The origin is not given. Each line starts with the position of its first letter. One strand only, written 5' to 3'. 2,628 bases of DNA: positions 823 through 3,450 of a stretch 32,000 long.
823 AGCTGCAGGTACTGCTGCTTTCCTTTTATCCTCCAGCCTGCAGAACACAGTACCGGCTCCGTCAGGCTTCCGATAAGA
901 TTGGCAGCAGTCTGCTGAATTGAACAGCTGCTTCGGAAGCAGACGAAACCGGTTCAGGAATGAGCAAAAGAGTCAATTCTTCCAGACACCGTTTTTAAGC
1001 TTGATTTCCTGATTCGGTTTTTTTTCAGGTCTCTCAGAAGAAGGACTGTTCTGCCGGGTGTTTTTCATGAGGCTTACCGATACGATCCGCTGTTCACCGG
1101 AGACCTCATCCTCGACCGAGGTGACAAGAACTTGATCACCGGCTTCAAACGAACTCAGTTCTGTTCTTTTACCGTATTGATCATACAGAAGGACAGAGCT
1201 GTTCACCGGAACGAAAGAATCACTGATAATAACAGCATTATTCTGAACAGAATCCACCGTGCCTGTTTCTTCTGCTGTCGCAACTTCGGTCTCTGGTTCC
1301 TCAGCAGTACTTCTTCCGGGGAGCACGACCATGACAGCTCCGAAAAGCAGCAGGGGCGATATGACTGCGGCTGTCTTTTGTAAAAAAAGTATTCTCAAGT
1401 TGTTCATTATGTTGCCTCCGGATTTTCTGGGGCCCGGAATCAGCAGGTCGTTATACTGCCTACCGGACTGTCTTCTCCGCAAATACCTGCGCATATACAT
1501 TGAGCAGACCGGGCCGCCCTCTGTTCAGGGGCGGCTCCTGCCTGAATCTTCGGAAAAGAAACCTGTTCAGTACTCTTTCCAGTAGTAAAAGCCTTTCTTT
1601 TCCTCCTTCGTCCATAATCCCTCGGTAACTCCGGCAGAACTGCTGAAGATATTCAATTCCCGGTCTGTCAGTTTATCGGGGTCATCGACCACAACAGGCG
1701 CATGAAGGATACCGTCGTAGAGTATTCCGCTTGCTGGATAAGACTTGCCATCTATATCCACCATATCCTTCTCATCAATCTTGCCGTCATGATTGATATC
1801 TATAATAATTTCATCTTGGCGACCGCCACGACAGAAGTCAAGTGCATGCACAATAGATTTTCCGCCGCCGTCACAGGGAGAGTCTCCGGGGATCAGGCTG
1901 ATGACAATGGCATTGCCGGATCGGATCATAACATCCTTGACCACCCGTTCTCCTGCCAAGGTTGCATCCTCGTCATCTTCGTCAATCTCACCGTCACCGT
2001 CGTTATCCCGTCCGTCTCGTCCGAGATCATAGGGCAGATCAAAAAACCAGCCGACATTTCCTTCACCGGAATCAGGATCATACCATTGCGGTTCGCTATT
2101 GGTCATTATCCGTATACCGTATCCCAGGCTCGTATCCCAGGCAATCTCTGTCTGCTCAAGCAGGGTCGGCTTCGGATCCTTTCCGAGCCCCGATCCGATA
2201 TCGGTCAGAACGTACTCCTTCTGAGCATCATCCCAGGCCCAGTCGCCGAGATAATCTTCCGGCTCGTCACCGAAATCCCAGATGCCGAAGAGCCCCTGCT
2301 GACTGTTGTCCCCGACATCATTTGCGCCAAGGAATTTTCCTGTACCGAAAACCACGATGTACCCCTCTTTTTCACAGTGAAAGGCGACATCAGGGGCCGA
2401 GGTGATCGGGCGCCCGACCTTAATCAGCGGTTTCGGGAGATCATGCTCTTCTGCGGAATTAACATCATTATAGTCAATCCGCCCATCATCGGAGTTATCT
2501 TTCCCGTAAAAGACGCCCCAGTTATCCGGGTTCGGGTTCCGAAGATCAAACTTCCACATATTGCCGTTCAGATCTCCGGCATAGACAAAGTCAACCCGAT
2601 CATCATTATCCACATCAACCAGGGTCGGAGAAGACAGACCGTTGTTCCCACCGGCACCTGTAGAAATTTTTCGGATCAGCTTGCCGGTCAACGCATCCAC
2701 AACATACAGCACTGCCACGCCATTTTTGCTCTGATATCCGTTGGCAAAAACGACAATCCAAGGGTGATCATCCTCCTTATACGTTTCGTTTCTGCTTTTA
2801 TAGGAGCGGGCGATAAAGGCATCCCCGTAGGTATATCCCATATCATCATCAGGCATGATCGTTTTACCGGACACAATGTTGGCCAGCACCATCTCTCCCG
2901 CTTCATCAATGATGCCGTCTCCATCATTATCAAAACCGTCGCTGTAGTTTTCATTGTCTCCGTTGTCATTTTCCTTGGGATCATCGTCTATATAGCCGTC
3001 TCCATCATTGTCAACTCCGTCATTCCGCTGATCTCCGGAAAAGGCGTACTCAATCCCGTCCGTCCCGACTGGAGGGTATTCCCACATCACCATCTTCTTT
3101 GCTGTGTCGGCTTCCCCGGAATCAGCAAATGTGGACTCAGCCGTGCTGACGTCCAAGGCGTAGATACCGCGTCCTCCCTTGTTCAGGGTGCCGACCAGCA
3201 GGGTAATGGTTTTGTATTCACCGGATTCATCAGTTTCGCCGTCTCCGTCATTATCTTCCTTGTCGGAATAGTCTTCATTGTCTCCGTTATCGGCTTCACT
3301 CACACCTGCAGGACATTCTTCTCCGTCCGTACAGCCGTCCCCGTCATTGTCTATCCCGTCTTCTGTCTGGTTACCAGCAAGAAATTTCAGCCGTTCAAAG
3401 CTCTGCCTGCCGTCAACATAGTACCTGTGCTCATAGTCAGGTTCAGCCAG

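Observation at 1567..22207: Two tandem minor-pilin + giant PilY1 modules with a separating terminator, next to a sigma-54 two-component pair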

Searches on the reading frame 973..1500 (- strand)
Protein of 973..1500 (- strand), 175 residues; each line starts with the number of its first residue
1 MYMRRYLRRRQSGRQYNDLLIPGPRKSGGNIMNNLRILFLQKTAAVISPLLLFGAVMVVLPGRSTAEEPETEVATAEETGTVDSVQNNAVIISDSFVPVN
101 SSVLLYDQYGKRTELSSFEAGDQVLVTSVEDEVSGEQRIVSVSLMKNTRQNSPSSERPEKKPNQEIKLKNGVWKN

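Call 6: search_protein_families(library=pfam, proteins=[window:973-1500:-], max_evalue=0.01)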
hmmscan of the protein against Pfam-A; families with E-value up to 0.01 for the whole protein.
window:973-1500:- (175 aa): 0 families

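Call 8: search_protein_families(library=ncbifam, proteins=[window:973-1500:-], max_evalue=0.01)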
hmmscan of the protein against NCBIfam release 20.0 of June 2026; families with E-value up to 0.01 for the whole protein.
window:973-1500:- (175 aa): 0 families

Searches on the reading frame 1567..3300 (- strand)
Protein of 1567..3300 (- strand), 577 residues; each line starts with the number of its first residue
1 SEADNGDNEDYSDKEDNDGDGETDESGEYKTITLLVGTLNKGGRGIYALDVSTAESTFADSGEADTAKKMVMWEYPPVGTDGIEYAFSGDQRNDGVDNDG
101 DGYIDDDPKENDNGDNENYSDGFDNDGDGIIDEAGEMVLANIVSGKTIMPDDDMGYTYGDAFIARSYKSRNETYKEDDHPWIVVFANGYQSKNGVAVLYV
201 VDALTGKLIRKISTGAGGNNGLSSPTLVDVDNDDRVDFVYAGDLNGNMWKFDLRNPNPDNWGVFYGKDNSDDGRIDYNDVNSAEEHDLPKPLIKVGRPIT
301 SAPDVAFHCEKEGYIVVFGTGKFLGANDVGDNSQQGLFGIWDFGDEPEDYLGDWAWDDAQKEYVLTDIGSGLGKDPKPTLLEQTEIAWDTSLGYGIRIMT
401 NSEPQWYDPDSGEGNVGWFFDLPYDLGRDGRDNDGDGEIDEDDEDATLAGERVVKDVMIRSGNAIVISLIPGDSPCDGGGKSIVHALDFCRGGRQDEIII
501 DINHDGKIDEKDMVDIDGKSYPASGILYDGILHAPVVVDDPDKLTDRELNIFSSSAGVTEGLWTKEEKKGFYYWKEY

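Call 92: search_solved_structures(query=window:1567-3300:-, max_evalue=0.001, show_alignments=1)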
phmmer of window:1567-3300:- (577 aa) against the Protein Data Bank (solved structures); distinct sequences matched with E-value up to 0.001: 1.
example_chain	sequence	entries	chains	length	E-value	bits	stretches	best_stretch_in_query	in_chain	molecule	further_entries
3hx6_A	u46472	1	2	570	5.2e-35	124.3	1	178-527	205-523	Type 4 fimbrial biogenesis protein PilY1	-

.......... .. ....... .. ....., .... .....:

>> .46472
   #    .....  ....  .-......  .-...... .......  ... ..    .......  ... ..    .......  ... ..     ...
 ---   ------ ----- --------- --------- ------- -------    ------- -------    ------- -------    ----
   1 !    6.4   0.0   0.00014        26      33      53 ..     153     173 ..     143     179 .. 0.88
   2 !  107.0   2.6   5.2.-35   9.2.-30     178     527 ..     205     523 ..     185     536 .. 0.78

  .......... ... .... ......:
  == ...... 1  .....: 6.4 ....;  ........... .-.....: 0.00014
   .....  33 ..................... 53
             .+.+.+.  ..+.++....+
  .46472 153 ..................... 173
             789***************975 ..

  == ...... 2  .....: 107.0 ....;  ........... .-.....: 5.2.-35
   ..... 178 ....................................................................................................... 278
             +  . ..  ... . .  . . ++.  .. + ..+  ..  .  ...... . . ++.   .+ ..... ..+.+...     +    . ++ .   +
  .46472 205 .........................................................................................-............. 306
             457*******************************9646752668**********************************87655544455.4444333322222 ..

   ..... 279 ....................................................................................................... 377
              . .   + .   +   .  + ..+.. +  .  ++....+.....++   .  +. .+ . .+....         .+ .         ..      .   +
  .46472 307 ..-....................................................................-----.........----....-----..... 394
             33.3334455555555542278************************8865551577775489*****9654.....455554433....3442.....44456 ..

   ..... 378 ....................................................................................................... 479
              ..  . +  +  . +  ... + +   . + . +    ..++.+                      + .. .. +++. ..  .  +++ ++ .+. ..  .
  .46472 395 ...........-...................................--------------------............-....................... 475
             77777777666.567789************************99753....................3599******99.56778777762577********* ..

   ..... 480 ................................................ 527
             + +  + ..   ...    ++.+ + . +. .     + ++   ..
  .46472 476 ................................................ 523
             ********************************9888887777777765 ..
